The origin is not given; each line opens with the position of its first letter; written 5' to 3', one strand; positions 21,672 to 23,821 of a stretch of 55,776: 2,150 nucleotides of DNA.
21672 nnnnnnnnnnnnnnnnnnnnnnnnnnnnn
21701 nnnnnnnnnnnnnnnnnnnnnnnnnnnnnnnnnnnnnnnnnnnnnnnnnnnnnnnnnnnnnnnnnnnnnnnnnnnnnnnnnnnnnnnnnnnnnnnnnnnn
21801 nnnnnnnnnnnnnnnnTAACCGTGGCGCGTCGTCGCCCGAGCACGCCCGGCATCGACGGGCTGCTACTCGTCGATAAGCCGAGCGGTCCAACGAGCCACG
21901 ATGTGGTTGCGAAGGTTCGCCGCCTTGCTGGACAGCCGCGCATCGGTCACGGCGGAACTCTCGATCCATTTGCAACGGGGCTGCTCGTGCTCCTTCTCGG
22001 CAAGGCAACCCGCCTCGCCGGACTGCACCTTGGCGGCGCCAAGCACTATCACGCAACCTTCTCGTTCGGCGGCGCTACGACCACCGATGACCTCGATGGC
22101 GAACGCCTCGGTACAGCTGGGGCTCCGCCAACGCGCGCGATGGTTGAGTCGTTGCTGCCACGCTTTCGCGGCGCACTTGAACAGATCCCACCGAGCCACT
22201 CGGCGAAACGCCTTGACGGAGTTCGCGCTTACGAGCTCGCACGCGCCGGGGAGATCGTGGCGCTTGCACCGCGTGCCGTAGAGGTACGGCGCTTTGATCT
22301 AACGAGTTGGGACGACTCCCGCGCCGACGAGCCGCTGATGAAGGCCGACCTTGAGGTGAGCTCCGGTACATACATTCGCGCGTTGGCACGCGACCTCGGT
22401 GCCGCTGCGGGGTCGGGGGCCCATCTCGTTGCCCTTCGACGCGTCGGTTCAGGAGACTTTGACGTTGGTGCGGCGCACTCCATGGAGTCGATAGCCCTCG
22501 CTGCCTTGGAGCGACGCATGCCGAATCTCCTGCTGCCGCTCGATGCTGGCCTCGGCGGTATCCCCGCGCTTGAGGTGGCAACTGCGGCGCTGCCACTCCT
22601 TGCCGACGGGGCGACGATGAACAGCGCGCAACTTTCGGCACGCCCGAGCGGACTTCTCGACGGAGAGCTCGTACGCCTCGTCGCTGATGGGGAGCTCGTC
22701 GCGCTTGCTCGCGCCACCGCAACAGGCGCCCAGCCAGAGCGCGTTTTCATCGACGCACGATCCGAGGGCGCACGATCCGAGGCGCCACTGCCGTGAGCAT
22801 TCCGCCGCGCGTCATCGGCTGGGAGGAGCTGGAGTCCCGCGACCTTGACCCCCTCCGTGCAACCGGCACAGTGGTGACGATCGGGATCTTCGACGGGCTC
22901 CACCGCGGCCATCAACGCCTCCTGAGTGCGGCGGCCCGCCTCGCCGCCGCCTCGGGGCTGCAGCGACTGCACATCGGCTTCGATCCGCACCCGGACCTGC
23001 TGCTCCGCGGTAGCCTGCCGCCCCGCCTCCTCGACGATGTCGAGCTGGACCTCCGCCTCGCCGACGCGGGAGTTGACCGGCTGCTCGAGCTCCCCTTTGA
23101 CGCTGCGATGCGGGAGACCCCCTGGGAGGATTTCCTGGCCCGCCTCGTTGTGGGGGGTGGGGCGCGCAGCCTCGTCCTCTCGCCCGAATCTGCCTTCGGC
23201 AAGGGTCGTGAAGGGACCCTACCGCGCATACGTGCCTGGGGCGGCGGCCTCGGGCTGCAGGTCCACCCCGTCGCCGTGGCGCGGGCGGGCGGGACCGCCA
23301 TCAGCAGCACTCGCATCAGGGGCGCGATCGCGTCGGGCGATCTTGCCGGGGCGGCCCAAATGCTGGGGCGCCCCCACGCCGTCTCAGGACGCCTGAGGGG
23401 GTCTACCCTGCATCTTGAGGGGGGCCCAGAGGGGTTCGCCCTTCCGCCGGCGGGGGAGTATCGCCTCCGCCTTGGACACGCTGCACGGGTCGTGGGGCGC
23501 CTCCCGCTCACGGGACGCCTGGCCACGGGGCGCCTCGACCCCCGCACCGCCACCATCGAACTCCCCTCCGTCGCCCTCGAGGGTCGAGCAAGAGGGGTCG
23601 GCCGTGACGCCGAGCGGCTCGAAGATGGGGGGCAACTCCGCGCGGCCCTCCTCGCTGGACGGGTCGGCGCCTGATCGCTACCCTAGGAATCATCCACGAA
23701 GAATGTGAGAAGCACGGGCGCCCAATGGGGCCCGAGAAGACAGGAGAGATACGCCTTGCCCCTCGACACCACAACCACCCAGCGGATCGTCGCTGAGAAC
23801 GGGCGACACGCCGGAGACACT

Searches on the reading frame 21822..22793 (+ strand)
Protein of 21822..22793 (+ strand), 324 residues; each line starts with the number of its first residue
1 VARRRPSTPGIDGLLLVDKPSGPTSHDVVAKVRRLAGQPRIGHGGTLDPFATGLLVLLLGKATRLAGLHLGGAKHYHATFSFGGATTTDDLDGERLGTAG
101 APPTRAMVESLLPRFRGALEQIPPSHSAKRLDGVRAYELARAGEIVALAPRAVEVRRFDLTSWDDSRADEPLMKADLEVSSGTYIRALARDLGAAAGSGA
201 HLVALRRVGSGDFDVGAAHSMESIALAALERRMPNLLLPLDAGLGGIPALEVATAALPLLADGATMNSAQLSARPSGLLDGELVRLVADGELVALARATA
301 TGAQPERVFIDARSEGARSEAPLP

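Call 30: search_protein_families(library=pfam, proteins=[window:21822-22793:+], max_evalue=0.00001)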
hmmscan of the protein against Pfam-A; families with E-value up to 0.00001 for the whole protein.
window:21822-22793:+ (324 aa): 2 families
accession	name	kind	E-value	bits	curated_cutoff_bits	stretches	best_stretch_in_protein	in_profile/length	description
PF01509.24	TruB_N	-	1.4e-41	142.8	27.3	1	33-185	1-149/149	TruB family pseudouridylate synthase (N terminal domain)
PF16198.10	TruB_C_2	-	1.6e-10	41.4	29.3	1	186-244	1-65/66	tRNA pseudouridylate synthase B C-terminal domain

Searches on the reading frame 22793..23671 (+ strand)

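Call 30: search_protein_families(library=pfam, proteins=[window:22793-23671:+], max_evalue=0.00001)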
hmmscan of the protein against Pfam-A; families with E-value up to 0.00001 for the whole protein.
window:22793-23671:+ (293 aa): 1 family
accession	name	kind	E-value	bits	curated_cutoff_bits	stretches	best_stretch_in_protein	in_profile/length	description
PF06574.18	FAD_syn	-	2.8e-28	99.2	27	1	23-174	5-158/158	FAD synthetase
